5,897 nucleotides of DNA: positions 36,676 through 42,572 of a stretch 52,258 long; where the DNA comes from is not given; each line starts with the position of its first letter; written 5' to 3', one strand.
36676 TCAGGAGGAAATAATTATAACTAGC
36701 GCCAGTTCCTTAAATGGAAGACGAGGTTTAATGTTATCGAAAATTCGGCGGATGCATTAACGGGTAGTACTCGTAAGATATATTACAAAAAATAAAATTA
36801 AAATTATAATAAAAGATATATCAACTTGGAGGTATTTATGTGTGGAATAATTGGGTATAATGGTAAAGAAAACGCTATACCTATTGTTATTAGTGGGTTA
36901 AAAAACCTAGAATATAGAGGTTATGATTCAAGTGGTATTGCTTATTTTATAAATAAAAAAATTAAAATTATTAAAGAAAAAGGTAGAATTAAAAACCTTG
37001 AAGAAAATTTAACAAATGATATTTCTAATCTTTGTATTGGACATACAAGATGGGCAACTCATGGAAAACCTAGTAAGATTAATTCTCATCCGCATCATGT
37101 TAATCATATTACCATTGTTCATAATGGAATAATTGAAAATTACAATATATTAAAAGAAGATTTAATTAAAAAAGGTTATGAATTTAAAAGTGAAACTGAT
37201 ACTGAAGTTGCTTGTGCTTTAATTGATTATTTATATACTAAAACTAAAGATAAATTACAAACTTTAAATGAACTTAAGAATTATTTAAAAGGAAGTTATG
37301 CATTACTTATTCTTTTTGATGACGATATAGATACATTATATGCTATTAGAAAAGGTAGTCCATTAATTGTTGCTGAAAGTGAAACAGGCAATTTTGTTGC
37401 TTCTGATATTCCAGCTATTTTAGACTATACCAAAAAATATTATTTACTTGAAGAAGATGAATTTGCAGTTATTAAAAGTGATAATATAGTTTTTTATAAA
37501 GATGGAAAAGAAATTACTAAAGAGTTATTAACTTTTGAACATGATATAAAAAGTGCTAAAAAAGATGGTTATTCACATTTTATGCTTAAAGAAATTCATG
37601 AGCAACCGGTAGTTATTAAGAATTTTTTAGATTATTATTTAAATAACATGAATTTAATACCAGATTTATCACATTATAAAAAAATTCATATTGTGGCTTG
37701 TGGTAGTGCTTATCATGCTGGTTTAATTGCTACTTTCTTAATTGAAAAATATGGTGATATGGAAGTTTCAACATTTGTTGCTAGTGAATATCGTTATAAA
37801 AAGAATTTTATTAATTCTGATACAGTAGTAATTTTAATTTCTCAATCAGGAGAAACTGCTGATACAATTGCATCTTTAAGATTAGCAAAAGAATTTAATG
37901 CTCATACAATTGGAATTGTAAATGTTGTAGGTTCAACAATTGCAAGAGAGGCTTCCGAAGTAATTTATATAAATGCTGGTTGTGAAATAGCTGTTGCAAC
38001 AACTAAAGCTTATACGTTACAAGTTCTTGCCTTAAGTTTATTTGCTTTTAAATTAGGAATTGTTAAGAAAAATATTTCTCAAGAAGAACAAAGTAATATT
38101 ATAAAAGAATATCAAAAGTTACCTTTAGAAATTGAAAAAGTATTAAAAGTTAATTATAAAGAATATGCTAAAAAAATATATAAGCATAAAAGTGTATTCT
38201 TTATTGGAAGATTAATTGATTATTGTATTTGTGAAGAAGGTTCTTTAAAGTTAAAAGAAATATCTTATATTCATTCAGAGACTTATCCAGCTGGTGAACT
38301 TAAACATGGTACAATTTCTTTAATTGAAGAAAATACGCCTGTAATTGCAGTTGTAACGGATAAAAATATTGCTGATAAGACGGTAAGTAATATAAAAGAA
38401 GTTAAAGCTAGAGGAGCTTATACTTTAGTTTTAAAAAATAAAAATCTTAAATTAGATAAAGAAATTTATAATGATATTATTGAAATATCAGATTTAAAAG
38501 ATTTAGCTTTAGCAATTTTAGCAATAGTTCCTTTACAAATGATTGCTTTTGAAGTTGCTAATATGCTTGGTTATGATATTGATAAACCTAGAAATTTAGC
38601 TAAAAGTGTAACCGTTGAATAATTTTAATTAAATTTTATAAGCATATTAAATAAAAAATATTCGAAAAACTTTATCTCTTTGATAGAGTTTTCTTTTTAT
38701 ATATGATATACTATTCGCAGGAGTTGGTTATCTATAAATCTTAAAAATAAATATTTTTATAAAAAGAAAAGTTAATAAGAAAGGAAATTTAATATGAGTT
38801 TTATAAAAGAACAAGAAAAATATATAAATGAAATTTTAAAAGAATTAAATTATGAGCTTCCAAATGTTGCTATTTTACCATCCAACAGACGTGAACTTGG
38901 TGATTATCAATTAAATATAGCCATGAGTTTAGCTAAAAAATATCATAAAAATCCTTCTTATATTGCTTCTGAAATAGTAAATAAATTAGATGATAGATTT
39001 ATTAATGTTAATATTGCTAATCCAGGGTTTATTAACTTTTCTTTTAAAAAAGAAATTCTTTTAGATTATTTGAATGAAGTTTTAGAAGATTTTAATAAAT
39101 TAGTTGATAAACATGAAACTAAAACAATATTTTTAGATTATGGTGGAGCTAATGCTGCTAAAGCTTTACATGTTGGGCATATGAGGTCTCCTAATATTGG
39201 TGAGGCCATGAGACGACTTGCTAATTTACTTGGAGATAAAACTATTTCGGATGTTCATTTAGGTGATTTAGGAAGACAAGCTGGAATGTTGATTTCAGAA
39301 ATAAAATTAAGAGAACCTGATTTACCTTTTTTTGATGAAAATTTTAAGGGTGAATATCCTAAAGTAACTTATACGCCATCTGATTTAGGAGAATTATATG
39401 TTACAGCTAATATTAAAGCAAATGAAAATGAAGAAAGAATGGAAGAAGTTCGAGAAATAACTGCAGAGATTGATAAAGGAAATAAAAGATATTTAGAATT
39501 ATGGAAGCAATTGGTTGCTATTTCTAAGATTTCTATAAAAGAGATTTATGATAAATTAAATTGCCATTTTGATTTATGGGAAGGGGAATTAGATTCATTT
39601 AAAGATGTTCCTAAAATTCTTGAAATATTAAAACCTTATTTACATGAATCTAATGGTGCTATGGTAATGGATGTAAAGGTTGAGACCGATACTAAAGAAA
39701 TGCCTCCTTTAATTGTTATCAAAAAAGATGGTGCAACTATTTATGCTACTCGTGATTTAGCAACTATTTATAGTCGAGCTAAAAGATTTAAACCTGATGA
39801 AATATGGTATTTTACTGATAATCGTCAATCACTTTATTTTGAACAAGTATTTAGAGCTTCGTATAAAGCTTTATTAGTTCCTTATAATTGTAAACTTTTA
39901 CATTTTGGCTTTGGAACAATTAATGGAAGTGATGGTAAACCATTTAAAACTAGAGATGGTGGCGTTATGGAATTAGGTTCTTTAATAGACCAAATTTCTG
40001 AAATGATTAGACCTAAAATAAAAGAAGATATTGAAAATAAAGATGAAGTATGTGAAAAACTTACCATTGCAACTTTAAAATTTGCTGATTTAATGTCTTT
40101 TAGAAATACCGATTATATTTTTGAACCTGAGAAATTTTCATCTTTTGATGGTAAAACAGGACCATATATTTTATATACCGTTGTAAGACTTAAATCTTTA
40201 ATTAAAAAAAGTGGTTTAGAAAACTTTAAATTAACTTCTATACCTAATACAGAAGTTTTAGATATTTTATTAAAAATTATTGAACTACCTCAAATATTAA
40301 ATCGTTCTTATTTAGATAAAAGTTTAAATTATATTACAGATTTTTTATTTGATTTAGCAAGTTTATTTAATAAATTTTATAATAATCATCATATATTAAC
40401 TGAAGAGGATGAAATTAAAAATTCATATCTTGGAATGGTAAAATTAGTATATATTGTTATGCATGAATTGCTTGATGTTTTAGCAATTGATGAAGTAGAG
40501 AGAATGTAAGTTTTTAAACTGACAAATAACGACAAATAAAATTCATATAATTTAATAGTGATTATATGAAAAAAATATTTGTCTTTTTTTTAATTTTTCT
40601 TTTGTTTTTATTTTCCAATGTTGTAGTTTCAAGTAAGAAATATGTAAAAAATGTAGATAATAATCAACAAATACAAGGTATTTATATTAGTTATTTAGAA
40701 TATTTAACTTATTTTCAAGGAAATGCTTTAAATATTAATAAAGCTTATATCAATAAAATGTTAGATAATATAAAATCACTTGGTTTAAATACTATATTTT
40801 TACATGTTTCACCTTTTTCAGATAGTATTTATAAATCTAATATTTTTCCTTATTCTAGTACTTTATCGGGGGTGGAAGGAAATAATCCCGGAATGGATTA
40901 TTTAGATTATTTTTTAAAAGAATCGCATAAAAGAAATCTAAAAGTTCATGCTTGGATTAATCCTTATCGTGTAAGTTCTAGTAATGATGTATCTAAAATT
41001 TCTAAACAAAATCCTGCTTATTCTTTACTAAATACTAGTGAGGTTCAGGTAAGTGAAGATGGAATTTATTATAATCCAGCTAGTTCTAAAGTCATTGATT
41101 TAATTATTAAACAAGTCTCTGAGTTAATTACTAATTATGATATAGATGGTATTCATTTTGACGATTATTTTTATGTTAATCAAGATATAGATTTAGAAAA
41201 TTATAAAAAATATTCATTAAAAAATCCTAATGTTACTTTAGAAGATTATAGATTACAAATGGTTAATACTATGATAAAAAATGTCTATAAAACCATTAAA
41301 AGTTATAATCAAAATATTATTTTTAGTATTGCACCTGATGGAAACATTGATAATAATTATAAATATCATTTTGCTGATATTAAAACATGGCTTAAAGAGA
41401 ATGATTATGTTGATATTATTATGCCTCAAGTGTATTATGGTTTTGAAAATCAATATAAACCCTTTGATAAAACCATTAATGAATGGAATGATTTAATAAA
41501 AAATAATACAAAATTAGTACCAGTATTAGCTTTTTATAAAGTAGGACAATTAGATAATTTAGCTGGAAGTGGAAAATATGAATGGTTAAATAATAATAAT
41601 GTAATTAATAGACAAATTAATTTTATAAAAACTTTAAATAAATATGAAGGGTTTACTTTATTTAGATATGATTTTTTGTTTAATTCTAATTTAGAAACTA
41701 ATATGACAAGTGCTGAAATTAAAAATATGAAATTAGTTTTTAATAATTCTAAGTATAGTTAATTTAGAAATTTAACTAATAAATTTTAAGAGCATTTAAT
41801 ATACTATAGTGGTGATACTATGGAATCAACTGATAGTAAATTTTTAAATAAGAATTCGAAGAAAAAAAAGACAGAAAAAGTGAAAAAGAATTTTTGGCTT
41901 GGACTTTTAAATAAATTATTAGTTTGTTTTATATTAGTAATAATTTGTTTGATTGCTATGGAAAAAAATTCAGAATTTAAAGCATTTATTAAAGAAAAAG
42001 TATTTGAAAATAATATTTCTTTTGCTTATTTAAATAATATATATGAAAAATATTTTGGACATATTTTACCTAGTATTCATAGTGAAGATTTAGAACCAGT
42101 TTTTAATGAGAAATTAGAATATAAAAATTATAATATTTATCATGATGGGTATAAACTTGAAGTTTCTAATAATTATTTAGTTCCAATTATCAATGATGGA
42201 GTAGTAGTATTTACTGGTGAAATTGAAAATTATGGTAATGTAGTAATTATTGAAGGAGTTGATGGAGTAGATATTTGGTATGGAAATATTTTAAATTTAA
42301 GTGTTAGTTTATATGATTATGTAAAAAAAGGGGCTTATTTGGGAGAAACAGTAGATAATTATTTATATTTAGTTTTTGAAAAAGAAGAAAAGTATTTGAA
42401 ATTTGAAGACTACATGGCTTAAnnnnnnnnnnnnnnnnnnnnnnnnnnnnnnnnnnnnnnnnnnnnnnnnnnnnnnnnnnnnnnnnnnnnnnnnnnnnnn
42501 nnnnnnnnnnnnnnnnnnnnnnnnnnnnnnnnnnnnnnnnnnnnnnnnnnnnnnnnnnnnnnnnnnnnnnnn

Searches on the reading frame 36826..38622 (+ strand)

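Call 32: search_protein_families(library=pfam, proteins=[window:36826-38622:+], max_evalue=0.00001)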
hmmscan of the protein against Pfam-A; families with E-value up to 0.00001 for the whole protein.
window:36826-38622:+ (598 aa): 4 families
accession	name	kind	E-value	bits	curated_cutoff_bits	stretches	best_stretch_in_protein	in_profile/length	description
PF01380.27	SIS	-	1.5e-46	157.9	25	2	281-407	2-129/131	SIS domain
PF13522.11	GATase_6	-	1.9e-14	54.2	27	1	69-153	12-97/130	Glutamine amidotransferase domain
PF13537.11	GATase_7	-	7.4e-14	52.3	25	1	92-199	21-122/123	Glutamine amidotransferase domain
PF13230.11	GATase_4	-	1e-06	28.4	23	1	33-155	33-160/272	Glutamine amidotransferases class-II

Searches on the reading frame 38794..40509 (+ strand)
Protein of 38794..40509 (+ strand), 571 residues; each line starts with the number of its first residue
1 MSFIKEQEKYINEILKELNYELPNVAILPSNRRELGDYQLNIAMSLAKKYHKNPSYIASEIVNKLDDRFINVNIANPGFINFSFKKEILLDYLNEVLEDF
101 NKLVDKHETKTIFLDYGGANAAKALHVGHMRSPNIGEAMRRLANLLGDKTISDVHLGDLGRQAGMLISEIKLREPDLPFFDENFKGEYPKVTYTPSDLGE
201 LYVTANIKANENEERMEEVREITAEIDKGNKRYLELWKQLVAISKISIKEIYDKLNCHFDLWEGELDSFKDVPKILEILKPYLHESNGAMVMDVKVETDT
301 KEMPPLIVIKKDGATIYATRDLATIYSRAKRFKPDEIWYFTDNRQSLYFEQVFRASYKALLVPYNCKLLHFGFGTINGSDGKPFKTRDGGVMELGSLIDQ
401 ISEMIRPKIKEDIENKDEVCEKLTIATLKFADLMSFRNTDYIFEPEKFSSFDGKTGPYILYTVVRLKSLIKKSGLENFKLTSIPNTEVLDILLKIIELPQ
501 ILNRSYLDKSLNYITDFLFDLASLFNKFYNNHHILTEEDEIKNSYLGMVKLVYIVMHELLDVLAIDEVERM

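Call 32: search_protein_families(library=pfam, proteins=[window:38794-40509:+], max_evalue=0.00001)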
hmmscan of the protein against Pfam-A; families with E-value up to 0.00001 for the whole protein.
window:38794-40509:+ (571 aa): 3 families
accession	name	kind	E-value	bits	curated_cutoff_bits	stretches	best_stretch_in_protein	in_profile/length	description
PF00750.26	tRNA-synt_1d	-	1.4e-63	215.4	23.3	1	95-444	4-348/349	tRNA synthetases class I (R), catalytic domain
PF05746.21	DALR_1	-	2.3e-19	70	22.3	1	459-571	1-117/117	DALR anticodon binding domain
PF03485.21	Arg_tRNA_synt_N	-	2.9e-18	66.7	21.5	1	8-83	4-84/85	Arginyl tRNA synthetase N terminal domain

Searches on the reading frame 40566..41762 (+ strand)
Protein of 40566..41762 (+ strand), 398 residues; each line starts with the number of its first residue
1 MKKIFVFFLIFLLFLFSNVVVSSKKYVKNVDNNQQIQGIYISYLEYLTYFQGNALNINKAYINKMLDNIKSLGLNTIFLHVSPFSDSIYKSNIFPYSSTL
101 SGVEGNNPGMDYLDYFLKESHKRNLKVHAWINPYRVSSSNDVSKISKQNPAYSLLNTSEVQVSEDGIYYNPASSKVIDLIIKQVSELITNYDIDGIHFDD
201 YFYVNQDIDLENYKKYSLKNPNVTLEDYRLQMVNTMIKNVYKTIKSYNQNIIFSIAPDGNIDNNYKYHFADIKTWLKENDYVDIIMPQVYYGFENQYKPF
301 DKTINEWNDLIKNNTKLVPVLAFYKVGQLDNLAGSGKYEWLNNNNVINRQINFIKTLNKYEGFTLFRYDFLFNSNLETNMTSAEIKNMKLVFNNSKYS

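Call 32: search_protein_families(library=pfam, proteins=[window:40566-41762:+], max_evalue=0.00001)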
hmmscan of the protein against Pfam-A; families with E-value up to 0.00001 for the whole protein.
window:40566-41762:+ (398 aa): 1 family
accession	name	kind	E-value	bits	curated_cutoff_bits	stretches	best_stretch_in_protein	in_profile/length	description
PF02638.21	GHL10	-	2e-49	168.9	27.9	1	36-328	2-301/311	Glycosyl hydrolase-like 10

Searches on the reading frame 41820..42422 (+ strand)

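Call 32: search_protein_families(library=pfam, proteins=[window:41820-42422:+], max_evalue=0.00001)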
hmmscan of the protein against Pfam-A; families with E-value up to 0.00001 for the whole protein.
window:41820-42422:+ (200 aa): 1 family
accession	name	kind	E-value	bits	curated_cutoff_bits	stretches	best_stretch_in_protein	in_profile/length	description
PF01551.29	Peptidase_M23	-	1.5e-11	44.7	28.7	1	107-180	2-75/96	Peptidase family M23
